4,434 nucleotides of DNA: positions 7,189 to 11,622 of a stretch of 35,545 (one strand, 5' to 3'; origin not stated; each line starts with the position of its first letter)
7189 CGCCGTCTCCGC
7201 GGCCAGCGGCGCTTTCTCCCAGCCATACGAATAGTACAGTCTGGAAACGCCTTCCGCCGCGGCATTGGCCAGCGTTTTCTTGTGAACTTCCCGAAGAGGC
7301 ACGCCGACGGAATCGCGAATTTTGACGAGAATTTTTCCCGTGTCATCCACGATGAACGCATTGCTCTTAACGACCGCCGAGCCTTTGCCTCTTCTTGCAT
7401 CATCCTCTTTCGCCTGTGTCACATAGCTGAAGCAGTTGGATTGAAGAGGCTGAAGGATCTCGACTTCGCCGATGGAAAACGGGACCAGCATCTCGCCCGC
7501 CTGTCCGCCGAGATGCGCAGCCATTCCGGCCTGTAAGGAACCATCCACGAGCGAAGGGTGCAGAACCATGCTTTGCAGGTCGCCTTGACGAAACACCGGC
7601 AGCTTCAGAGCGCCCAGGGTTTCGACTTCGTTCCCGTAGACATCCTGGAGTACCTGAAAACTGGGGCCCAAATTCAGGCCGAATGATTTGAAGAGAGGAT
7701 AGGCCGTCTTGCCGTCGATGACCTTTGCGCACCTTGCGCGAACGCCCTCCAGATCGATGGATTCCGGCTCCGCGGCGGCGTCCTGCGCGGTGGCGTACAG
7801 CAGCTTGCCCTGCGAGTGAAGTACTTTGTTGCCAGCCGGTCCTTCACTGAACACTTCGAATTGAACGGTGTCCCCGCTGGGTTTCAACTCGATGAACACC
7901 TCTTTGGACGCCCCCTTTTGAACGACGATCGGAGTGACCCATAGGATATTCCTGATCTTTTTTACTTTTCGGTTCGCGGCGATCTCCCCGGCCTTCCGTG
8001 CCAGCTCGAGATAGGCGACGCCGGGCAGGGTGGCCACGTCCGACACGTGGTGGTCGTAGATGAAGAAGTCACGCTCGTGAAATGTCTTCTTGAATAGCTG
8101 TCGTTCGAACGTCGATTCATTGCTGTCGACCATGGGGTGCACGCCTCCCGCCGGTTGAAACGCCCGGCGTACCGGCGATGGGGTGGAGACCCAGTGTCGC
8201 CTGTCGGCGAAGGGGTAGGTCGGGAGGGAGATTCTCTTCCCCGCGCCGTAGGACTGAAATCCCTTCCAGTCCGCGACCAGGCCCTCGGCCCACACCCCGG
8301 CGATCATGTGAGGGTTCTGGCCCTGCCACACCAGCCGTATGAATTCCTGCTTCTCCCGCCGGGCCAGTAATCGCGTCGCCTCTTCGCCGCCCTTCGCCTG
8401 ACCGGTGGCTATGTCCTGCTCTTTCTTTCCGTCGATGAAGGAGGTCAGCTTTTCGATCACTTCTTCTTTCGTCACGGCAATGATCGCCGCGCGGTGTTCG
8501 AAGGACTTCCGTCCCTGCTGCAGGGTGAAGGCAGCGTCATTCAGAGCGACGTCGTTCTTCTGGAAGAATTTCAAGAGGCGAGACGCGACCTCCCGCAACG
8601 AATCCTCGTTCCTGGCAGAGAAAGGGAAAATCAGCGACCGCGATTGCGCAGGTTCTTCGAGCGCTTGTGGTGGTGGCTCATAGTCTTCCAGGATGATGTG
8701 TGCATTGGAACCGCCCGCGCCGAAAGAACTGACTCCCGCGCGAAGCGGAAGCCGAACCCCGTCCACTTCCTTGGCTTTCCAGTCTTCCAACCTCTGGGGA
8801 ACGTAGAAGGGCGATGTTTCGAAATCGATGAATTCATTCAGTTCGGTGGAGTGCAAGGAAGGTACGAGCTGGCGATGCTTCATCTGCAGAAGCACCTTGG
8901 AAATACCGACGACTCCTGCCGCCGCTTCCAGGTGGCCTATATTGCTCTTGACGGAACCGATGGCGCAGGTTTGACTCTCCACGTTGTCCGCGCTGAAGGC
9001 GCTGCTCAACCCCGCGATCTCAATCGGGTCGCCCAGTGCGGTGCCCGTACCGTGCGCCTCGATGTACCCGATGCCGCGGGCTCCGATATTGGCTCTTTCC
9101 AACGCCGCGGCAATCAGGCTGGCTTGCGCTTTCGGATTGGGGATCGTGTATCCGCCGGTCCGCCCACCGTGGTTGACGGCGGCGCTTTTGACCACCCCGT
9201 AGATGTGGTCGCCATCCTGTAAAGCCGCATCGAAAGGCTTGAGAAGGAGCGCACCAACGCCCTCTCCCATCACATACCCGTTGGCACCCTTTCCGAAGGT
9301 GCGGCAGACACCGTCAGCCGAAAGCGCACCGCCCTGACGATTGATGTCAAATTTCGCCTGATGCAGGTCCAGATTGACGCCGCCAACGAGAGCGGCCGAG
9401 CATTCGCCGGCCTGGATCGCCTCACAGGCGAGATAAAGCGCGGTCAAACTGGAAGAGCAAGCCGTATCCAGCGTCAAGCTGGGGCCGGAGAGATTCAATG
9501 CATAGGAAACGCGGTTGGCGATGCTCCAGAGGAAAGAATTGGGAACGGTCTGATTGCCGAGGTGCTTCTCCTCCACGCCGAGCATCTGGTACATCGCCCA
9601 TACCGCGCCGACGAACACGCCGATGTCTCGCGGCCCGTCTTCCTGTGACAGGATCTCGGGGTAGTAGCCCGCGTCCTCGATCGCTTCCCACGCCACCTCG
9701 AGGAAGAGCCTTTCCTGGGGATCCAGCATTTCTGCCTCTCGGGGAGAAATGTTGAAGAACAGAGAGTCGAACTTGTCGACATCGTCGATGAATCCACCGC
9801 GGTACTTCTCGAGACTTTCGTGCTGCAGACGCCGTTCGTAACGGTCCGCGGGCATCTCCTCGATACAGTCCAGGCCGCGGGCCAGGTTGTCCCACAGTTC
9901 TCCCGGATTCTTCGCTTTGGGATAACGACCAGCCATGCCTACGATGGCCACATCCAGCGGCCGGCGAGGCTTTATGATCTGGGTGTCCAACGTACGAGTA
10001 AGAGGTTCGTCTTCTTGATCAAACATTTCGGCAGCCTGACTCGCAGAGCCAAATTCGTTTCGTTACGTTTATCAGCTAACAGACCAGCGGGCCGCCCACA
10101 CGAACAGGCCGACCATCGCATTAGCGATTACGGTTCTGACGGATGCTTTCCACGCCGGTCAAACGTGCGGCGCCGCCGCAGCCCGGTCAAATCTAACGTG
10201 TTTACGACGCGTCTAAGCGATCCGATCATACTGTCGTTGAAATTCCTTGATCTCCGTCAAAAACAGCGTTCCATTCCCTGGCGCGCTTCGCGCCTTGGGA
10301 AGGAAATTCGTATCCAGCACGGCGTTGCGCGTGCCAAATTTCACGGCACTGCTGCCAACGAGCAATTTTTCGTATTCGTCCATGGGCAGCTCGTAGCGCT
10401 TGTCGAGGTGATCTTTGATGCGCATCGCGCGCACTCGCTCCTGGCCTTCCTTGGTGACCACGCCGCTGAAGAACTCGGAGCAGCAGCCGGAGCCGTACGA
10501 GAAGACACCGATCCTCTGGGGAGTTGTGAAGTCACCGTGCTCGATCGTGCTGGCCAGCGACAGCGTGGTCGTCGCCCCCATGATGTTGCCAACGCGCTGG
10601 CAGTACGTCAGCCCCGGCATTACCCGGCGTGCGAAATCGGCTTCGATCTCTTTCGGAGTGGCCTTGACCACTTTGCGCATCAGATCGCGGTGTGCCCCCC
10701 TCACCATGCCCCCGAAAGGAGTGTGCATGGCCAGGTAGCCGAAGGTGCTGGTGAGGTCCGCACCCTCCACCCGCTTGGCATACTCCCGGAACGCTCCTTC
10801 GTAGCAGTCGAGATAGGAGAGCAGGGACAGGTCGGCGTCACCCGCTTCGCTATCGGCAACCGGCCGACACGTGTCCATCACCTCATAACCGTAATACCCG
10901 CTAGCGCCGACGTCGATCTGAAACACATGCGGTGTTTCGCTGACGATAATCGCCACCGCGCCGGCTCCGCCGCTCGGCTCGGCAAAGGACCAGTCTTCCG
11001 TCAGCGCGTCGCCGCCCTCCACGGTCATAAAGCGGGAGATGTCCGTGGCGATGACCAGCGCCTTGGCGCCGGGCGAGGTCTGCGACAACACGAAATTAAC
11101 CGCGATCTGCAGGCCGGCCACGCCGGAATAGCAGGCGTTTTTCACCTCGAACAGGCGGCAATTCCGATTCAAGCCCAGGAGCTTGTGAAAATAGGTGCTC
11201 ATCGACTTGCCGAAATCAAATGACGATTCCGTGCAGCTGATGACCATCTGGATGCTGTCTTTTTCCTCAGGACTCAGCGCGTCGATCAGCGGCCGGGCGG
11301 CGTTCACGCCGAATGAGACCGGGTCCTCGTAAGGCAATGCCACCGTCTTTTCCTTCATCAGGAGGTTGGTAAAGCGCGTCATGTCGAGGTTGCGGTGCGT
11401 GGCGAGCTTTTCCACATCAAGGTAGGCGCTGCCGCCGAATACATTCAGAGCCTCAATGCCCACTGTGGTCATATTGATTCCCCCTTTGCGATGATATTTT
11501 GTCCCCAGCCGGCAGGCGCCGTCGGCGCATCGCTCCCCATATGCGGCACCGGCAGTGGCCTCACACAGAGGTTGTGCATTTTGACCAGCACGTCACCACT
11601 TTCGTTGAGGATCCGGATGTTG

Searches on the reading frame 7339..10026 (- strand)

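Call 22: search_protein_families(library=pfam, proteins=[window:7339-10026:-], max_evalue=0.00001)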
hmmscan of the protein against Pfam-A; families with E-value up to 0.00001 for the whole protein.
window:7339-10026:- (896 aa): 8 families
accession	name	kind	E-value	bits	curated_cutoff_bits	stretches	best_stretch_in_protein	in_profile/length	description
PF00109.32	ketoacyl-synt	-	5e-77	259.4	20.8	1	25-265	3-249/252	Beta-ketoacyl synthase, N-terminal domain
PF02801.28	Ketoacyl-synt_C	-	1.7e-38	131.7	20.8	1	276-393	1-118/119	Beta-ketoacyl synthase, C-terminal domain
PF21089.3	PKS_DH_N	-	1.7e-21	76.5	27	1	630-727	1-102/103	Polyketide synthase dehydratase domain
PF14765.12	PS-DH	-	3.7e-21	75.8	23.7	1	759-885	6-135/166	Polyketide synthase dehydratase N-terminal domain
PF22336.2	RhiE-like_linker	-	1.5e-17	63.8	27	1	469-534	2-67/67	RhiE-like, KS-MAT linker domain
PF22621.2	CurL-like_PKS_C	-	2.5e-16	59.8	27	1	466-527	2-64/64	CurL-like, PKS C-terminal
PF16197.11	KAsynt_C_assoc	-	2.3e-14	54.2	33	1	397-516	2-111/111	Ketoacyl-synthetase C-terminal extension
PF00108.29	Thiolase_N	-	4.2e-06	26.8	26.4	1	168-217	61-112/260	Thiolase, N-terminal domain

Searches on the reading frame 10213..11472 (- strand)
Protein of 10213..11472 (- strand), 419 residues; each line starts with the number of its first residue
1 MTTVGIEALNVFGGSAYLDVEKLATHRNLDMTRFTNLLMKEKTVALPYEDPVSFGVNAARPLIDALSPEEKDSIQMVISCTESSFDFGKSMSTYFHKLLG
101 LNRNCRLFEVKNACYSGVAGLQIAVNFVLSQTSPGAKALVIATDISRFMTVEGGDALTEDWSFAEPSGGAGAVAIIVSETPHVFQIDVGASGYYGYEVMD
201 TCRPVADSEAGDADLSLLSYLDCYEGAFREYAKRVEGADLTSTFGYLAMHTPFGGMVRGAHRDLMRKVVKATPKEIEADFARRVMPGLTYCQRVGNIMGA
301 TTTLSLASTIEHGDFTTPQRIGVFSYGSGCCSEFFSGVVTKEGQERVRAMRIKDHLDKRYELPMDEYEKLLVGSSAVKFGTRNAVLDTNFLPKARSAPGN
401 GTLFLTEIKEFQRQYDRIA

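Call 7: search_protein_families(library=pfam, proteins=[window:10213-11472:-], max_evalue=1)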
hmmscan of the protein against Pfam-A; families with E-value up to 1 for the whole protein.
window:10213-11472:- (419 aa): 5 families
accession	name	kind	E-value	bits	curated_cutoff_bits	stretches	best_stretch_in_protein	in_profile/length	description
PF08540.16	HMG_CoA_synt_C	-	2.9e-16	60.4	25.1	2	270-416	129-278/280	Hydroxymethylglutaryl-coenzyme A synthase C terminal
PF01154.23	HMG_CoA_synt_N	-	4.5e-12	46.6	25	1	3-178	4-170/174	Hydroxymethylglutaryl-coenzyme A synthase N terminal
PF00195.25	Chal_sti_synt_N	-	0.00014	21.8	27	1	50-179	98-223/225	Chalcone and stilbene synthases, N-terminal domain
PF08545.16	ACP_syn_III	-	0.012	16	24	1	108-191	1-79/80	3-Oxoacyl-[acyl-carrier-protein (ACP)] synthase III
PF08541.16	ACP_syn_III_C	-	0.08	13.5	26.6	1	289-330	40-81/90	3-Oxoacyl-[acyl-carrier-protein (ACP)] synthase III C terminal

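Call 13: search_protein_families(library=ncbifam, proteins=[window:10213-11472:-], max_evalue=0.01)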
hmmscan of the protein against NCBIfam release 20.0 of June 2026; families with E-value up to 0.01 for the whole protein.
window:10213-11472:- (419 aa): 10 families
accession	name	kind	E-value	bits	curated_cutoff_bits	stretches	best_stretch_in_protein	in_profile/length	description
TIGR01835.1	HMG-CoA-S_prok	equivalog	5.3e-69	232.8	360.35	1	4-371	1-349/382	hydroxymethylglutaryl-CoA synthase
NF041302.1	HMG_CoAsyn_Halo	equivalog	3.1e-40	138.5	800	2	1-275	1-269/443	hydroxymethylglutaryl-CoA synthase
TIGR01833.1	HMG-CoA-S_euk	equivalog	7e-33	114.4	286.2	2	3-266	4-268/457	hydroxymethylglutaryl-CoA synthase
NF003274.0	PRK04262.1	equivalog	1.6e-19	70.1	244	2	20-188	19-175/347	hydroxymethylglutaryl-CoA synthase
TIGR00748.1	HMG_CoA_syn_Arc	equivalog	3.8e-11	42.8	353.35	2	10-181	8-167/345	hydroxymethylglutaryl-CoA synthase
NF006829.0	PRK09352.1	subfamily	1.2e-08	34.3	249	1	40-196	42-190/322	beta-ketoacyl-ACP synthase 3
TIGR00747.1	fabH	subfamily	2.8e-08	33.2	292.1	1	39-195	39-187/322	beta-ketoacyl-ACP synthase III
NF006720.0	PRK09258.1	equivalog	2.1e-07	30.6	285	1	58-180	68-195/338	3-oxoacyl-ACP synthase III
NF009519.0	PRK12880.1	equivalog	2.5e-07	30.3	436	1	54-148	63-154/353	beta-ketoacyl-ACP synthase III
NF005308.0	PRK06840.1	equivalog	9.6e-07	28.1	315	1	3-133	4-134/339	3-oxoacyl-ACP synthase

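Call 58: find_related_loci(query=window:10213-11472:-, collection=genome_contigs, flank=10000)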
Query window:10213-11472:- (419 aa) in genome_contigs; peptide patterns used: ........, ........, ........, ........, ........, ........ (x = any residue, [..] = any of these).
527 stretches matched a pattern; 485 encode a relative of the query (tblastn E <= 1e-3); the best 80 are kept; 80 distinct loci.
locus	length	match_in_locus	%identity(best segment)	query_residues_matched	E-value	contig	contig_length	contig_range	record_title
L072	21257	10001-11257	86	1-419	0e+0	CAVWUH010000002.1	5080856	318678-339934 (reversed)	MAG: uncultured Acidobacteriota bacterium isolate MFD07386.bin.2.1 genome assembly, contig: contig_10975, whole genome s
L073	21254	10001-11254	87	1-418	0e+0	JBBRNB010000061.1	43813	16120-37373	MAG: Thermoanaerobaculia bacterium isolate La1_metabat2.109 LA1C_B2.109_k141_1592448L_43813_cov_137.7246, whole genome s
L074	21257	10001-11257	86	1-419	0e+0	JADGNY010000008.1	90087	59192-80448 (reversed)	MAG: Thermoanaerobaculia bacterium isolate Chersky.31_28 contig-100_26, whole genome shotgun sequence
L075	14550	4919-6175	85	1-419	0e+0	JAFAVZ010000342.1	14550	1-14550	MAG: Acidobacteriota bacterium isolate CP_BM_RX_49 BM_RX_k147_9836441, whole genome shotgun sequence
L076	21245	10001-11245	84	1-415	0e+0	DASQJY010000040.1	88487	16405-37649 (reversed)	MAG TPA_asm: Thermoanaerobaculia bacterium isolate SMAG_U11898 k141_3236204, whole genome shotgun sequence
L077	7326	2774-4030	82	1-419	0e+0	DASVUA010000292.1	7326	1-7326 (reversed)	MAG TPA_asm: Thermoanaerobaculia bacterium isolate SMAG_U3305 k141_83559, whole genome shotgun sequence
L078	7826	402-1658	82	1-419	0e+0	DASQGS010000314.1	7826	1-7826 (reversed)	MAG TPA_asm: Thermoanaerobaculia bacterium isolate SMAG_U11813 k141_859738, whole genome shotgun sequence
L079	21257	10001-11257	81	1-419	0e+0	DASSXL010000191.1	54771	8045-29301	MAG TPA_asm: Candidatus Angelobacter sp. isolate SMAG_U649 k141_805806, whole genome shotgun sequence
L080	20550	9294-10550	81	1-419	0e+0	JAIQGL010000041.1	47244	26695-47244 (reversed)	MAG: Terriglobia bacterium isolate S3 SRVP18_trench_7_20cm_scaffold_213, whole genome shotgun sequence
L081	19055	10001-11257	79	1-419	0e+0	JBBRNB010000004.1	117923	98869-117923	MAG: Thermoanaerobaculia bacterium isolate La1_metabat2.109 LA1C_B2.109_k141_338752L_117923_cov_131.9580, whole genome s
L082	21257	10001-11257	79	1-419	0e+0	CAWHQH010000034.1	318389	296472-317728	MAG: Terriglobia bacterium isolate MFD08416.bin.2.48 genome assembly, contig: contig_5575, whole genome shotgun sequence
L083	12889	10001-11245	79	1-415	0e+0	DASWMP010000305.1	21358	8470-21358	MAG TPA_asm: Thermoanaerobaculia bacterium isolate SMAG_U3390 k141_175009, whole genome shotgun sequence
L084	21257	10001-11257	79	1-419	0e+0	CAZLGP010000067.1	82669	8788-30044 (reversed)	MAG TPA_asm: uncultured Thermoanaerobaculia bacterium isolate binchicken_co31_43 genome assembly, contig: k141_5360370,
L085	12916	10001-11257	79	1-419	0e+0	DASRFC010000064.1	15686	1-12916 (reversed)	MAG TPA_asm: Terriglobales bacterium isolate SMAG_U10022 k141_134044, whole genome shotgun sequence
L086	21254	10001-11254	78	1-418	0e+0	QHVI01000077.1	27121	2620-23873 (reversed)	MAG: Candidatus Angelobacter sp. Gp1-AA117 isolate gp1 AA117 14_0903_12_40cm_200_scaffold_267_curated, whole genome shot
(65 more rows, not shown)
